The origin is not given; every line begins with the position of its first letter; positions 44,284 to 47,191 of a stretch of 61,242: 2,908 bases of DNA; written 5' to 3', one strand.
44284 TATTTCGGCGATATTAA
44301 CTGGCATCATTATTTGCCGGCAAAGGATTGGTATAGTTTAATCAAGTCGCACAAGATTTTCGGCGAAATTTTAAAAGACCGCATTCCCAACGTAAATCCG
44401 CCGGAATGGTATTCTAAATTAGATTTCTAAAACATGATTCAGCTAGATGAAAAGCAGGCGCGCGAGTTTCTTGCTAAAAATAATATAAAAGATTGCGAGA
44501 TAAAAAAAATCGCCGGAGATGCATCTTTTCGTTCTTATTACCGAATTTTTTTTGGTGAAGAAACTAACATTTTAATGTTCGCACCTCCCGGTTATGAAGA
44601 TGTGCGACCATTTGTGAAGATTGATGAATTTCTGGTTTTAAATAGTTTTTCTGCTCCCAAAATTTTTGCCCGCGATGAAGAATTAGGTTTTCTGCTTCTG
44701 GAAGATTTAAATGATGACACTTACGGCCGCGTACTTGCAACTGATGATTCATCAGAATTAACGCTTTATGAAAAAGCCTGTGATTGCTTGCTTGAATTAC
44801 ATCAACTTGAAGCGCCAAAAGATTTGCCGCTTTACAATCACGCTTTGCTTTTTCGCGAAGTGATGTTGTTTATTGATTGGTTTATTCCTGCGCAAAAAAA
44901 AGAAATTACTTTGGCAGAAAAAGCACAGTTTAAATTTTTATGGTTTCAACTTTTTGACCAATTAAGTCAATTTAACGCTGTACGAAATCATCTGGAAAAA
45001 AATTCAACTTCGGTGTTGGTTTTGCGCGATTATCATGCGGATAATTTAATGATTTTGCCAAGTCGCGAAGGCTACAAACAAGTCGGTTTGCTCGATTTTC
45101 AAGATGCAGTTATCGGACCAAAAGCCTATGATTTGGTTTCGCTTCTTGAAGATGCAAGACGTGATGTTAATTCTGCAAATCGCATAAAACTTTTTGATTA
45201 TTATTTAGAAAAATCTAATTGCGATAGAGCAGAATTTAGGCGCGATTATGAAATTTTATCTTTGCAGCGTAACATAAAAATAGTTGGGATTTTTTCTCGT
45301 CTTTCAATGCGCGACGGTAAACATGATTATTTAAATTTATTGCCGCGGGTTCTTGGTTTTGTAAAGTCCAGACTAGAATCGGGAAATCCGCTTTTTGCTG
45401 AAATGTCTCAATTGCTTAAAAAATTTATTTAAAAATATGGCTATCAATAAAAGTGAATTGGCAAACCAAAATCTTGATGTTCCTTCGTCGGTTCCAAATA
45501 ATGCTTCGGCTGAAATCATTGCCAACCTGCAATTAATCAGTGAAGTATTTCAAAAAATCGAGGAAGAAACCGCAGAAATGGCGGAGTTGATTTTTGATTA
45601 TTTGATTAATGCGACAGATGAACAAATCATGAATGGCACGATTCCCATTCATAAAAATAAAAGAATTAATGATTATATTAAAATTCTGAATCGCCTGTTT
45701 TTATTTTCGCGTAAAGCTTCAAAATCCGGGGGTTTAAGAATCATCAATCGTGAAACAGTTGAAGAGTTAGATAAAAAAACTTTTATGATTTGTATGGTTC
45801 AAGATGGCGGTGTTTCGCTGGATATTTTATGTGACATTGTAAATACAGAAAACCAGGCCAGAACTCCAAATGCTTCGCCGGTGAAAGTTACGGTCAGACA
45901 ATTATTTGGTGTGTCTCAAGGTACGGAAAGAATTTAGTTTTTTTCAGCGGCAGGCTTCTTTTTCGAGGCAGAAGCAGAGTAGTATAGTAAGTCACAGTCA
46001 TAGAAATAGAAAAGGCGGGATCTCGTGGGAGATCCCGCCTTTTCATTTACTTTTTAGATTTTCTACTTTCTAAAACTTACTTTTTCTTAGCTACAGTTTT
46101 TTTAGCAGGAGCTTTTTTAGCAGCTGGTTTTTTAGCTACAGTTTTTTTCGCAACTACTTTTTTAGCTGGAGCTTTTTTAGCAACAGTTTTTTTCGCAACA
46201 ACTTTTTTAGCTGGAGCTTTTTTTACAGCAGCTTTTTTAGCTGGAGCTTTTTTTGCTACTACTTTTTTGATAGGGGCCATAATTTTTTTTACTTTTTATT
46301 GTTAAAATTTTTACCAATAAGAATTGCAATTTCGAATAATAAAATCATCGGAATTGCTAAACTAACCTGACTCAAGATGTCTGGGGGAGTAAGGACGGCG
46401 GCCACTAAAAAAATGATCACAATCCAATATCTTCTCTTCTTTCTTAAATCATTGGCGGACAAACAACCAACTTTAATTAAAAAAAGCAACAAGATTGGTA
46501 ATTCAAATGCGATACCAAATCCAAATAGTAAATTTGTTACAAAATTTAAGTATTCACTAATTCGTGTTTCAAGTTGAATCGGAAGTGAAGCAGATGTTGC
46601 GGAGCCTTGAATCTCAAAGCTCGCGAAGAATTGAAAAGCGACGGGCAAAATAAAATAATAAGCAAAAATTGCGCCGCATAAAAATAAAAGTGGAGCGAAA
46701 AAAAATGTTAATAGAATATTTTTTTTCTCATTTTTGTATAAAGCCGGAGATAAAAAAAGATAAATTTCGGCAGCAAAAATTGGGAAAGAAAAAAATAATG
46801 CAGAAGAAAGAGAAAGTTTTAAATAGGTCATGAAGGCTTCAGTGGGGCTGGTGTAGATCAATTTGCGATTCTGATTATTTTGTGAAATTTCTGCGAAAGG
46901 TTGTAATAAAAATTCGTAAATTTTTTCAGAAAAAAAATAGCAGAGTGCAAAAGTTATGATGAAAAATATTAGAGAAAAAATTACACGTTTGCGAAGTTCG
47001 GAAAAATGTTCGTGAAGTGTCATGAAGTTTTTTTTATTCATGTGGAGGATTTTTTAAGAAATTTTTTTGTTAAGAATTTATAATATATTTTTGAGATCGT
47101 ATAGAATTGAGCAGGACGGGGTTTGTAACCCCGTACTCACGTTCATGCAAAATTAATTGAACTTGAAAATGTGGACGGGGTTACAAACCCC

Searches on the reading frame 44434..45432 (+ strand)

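Call 10: search_protein_families(library=pfam, proteins=[window:44434-45432:+], max_evalue=0.001)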
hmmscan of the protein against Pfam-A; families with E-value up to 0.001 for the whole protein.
window:44434-45432:+ (332 aa): 2 families
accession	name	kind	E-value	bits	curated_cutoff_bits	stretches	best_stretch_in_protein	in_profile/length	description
PF01636.29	APH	-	1.8e-26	93.8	23.2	1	22-258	1-230/239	Phosphotransferase enzyme family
PF02958.26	EcKL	-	1.7e-07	31.3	22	1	162-259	188-283/294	Ecdysteroid kinase-like family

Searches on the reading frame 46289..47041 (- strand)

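Call 10: search_protein_families(library=pfam, proteins=[window:46289-47041:-], max_evalue=0.001)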
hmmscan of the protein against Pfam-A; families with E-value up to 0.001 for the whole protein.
window:46289-47041:- (250 aa): 1 family
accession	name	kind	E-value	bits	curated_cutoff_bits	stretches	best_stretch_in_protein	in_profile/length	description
PF00902.23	TatC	-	3.1e-69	233.4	25.1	1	11-231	1-208/208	Sec-independent protein translocase protein (TatC)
